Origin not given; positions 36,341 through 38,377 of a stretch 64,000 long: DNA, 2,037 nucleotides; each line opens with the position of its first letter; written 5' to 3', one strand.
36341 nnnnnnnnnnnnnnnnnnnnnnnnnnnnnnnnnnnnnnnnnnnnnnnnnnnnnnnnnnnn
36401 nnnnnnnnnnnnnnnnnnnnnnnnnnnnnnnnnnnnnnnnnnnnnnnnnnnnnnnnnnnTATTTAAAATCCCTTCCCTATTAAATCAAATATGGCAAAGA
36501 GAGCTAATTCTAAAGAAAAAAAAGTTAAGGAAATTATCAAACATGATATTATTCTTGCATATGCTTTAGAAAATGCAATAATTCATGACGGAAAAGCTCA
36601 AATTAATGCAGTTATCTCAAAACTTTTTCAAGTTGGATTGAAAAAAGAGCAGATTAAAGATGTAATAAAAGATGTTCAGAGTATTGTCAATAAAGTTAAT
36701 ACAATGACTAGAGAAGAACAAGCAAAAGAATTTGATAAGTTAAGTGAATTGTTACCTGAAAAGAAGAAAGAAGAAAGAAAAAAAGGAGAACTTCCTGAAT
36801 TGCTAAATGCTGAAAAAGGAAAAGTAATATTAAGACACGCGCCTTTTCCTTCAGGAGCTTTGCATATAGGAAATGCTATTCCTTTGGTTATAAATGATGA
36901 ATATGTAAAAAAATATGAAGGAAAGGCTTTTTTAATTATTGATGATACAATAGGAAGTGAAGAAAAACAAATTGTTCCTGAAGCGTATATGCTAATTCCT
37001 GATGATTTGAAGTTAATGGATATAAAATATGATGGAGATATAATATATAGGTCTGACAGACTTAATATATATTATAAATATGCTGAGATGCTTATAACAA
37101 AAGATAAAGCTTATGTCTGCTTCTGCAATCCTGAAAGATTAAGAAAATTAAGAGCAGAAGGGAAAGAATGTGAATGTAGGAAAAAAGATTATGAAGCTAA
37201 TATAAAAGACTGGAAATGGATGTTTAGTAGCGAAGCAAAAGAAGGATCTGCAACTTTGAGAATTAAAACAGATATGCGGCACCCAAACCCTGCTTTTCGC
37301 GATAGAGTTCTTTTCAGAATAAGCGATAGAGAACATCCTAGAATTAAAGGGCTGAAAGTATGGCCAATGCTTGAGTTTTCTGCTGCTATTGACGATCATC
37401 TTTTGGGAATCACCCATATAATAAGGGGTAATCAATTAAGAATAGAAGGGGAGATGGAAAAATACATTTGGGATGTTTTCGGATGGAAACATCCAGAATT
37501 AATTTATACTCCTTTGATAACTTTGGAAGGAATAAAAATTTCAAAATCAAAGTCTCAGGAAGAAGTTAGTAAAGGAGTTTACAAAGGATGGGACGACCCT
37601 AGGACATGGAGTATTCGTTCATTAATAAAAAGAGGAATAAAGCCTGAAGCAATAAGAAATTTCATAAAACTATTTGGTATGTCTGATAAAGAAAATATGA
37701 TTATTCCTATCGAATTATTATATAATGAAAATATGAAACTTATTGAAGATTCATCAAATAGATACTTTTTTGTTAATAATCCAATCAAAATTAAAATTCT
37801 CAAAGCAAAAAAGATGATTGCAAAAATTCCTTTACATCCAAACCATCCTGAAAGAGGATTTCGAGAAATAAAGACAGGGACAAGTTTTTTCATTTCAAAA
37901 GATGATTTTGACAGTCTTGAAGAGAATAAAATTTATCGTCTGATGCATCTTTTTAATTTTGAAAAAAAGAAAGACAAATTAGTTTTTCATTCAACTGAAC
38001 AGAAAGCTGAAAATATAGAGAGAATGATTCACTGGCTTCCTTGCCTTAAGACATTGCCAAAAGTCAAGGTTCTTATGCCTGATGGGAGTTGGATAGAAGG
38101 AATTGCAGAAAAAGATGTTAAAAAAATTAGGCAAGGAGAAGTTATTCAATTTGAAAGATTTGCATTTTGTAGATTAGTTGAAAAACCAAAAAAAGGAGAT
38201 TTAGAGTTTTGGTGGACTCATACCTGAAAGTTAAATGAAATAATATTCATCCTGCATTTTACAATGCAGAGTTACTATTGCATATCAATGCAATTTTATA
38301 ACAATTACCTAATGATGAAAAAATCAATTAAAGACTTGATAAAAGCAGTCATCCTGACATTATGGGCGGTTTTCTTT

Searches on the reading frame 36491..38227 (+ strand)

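Call 72: search_protein_families(library=pfam, proteins=[window:36491-38227:+], max_evalue=0.0001)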
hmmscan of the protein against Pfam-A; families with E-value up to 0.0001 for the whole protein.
window:36491-38227:+ (578 aa): 3 families
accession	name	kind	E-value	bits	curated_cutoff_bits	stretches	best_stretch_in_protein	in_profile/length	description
PF00749.27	tRNA-synt_1c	-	6.5e-62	209.7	23.4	1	111-404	1-298/314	tRNA synthetases class I (E and Q), catalytic domain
PF03950.23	tRNA-synt_1c_C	-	1.8e-18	67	23.9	1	422-495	1-76/91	tRNA synthetases class I (E and Q), anti-codon binding domain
PF20974.2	tRNA-synt_1c_C2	-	4.1e-07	31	23.9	1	513-561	2-67/69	tRNA synthetases class I (E and Q), anti-codon binding domain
